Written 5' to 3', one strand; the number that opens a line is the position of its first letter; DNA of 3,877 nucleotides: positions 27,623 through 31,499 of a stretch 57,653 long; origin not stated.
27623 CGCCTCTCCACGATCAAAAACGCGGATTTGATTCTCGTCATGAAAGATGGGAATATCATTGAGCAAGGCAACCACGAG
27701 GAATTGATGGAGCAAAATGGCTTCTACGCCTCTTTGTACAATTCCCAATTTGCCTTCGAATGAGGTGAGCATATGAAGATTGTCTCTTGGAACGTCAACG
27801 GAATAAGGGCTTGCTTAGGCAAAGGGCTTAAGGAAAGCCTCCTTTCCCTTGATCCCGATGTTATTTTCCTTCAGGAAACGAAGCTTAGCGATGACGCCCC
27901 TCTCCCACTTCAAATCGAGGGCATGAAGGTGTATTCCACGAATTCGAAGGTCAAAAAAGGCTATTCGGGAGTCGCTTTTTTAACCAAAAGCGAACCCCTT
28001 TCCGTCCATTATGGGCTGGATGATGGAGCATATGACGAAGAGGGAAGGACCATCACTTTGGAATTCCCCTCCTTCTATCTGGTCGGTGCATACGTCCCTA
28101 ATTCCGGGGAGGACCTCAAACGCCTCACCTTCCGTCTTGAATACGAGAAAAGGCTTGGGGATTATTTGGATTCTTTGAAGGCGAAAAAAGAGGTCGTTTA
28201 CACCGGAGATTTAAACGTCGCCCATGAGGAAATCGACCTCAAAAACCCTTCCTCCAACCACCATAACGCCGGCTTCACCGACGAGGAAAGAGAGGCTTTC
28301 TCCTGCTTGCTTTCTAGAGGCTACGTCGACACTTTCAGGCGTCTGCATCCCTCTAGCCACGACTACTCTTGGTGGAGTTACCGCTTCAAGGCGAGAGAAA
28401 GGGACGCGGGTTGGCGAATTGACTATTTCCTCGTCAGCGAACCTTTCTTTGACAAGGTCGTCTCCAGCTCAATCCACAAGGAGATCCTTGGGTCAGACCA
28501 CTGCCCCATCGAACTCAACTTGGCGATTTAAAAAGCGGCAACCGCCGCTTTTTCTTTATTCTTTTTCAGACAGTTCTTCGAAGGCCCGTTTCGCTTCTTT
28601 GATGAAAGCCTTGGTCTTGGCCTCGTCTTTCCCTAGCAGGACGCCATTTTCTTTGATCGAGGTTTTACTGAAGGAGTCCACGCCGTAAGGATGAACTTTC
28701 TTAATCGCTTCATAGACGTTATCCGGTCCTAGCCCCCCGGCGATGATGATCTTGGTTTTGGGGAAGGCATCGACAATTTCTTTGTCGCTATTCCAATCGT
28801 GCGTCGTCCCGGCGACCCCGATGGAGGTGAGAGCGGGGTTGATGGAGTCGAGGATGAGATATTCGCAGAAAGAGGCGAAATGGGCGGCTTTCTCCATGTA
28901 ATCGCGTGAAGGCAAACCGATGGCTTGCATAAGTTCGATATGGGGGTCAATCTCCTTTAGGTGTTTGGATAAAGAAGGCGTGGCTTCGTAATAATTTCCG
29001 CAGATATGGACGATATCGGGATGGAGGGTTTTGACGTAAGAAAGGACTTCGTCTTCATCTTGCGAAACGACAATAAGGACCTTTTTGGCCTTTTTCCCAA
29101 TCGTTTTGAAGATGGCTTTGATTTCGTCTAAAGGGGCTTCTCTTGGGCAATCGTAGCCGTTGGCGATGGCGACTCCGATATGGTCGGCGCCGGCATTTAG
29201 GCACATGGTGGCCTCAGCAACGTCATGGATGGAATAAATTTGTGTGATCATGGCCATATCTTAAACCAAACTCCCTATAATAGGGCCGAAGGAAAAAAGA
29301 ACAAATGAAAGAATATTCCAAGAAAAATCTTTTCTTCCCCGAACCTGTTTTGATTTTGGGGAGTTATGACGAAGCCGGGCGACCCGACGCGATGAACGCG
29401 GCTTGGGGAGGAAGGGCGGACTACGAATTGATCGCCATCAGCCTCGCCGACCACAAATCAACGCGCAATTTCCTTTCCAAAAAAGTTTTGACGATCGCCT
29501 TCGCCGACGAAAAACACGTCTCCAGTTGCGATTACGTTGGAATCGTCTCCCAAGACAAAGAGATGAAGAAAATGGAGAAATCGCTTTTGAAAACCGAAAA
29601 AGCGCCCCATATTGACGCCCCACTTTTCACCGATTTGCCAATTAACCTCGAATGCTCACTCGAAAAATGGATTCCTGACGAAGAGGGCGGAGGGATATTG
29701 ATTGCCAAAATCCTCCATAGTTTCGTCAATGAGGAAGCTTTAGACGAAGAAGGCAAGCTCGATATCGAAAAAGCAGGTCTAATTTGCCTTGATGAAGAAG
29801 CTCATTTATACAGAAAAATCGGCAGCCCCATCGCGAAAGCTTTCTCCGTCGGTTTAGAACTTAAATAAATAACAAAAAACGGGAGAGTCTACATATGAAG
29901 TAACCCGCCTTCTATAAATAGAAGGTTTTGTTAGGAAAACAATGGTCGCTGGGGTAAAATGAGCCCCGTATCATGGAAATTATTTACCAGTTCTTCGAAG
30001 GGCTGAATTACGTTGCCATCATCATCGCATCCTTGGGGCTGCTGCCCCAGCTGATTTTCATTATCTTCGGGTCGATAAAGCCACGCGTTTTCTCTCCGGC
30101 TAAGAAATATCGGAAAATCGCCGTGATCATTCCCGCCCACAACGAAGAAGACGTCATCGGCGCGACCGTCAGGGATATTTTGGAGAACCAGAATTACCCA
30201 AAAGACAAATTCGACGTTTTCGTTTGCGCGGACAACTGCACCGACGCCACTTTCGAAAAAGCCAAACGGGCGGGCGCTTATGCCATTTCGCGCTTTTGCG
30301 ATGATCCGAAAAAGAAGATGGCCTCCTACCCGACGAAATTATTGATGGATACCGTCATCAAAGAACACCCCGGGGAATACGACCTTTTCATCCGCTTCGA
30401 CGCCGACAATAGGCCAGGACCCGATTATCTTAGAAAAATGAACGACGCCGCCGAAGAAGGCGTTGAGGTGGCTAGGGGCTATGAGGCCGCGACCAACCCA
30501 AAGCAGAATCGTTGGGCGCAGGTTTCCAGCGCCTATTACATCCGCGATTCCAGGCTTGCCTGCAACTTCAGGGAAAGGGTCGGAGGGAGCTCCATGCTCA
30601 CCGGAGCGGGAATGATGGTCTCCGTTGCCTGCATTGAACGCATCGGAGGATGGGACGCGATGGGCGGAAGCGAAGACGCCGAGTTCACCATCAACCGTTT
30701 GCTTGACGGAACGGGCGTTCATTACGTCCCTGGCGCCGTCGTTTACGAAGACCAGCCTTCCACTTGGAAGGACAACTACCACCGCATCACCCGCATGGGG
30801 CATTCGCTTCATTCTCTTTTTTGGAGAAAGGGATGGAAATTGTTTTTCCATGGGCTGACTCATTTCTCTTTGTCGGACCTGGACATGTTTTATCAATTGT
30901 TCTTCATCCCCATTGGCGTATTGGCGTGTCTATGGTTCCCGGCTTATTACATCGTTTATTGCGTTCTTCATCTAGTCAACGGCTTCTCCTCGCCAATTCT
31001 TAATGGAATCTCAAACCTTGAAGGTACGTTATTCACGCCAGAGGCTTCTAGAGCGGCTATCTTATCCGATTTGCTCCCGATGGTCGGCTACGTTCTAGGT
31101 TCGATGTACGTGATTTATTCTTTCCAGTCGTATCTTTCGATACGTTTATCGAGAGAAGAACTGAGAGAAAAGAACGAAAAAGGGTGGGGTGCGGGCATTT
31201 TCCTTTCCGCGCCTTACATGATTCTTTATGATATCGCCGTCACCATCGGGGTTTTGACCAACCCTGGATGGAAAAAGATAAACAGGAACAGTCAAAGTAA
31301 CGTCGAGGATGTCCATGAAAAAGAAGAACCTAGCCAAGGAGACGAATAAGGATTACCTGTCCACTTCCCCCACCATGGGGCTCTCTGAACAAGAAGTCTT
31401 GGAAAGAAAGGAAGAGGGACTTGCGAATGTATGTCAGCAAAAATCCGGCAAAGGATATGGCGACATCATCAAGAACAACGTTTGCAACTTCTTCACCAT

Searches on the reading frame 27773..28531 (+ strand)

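Call 73: search_protein_families(library=pfam, proteins=[window:27773-28531:+], max_evalue=0.00001)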
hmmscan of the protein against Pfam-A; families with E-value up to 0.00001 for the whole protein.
window:27773-28531:+ (252 aa): 1 family
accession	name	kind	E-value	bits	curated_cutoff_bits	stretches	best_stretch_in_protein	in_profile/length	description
PF03372.29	Exo_endo_phos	-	2.4e-28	99.8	24.5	1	4-243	1-225/225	Endonuclease/Exonuclease/phosphatase family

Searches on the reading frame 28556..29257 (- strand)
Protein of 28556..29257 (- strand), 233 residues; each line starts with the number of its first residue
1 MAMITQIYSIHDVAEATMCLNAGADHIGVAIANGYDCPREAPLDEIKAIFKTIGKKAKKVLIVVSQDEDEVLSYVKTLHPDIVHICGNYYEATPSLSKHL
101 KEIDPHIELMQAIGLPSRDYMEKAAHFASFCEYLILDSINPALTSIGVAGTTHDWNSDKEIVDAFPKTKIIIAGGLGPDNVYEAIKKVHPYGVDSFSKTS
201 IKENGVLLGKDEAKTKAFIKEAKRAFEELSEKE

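Call 73: search_protein_families(library=pfam, proteins=[window:28556-29257:-], max_evalue=0.00001)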
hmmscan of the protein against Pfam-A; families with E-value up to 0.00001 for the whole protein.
window:28556-29257:- (233 aa): 1 family
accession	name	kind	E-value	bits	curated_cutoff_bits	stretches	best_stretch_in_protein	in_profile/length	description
PF00697.28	PRAI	-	3.1e-14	53.6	22.7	1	38-220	32-192/193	N-(5'phosphoribosyl)anthranilate (PRA) isomerase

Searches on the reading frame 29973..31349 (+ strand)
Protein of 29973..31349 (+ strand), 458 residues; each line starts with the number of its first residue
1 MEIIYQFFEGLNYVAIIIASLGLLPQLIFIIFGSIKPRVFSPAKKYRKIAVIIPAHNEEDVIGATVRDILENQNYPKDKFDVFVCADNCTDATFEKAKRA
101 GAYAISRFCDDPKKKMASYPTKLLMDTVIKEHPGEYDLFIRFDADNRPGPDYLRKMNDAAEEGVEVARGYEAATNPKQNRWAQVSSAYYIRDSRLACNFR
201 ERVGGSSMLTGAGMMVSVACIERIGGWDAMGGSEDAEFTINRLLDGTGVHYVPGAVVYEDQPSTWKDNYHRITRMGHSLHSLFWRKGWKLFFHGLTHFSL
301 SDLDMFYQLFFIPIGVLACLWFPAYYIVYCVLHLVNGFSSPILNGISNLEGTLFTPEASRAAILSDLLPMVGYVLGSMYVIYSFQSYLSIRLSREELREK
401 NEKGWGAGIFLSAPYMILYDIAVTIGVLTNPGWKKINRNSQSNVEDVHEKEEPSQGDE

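Call 59: search_protein_families(library=pfam, proteins=[window:29973-31349:+], max_evalue=0.0001)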
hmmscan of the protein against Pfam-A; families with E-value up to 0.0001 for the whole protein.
window:29973-31349:+ (458 aa): 4 families
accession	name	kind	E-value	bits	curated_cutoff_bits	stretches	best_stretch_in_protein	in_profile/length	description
PF13641.12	Glyco_tranf_2_3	-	7.5e-20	72.4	27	1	49-271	3-223/230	Glycosyltransferase like family 2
PF13632.12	Glyco_trans_2_3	-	5.1e-18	66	27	1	143-336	6-192/198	Glycosyl transferase family group 2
PF00535.33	Glycos_transf_2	-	1.9e-09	38.1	23.3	1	51-196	2-146/168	Glycosyl transferase family 2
PF13506.12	Glyco_transf_21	-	5.2e-06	26.5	21.7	1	135-274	30-171/174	Glycosyl transferase family 21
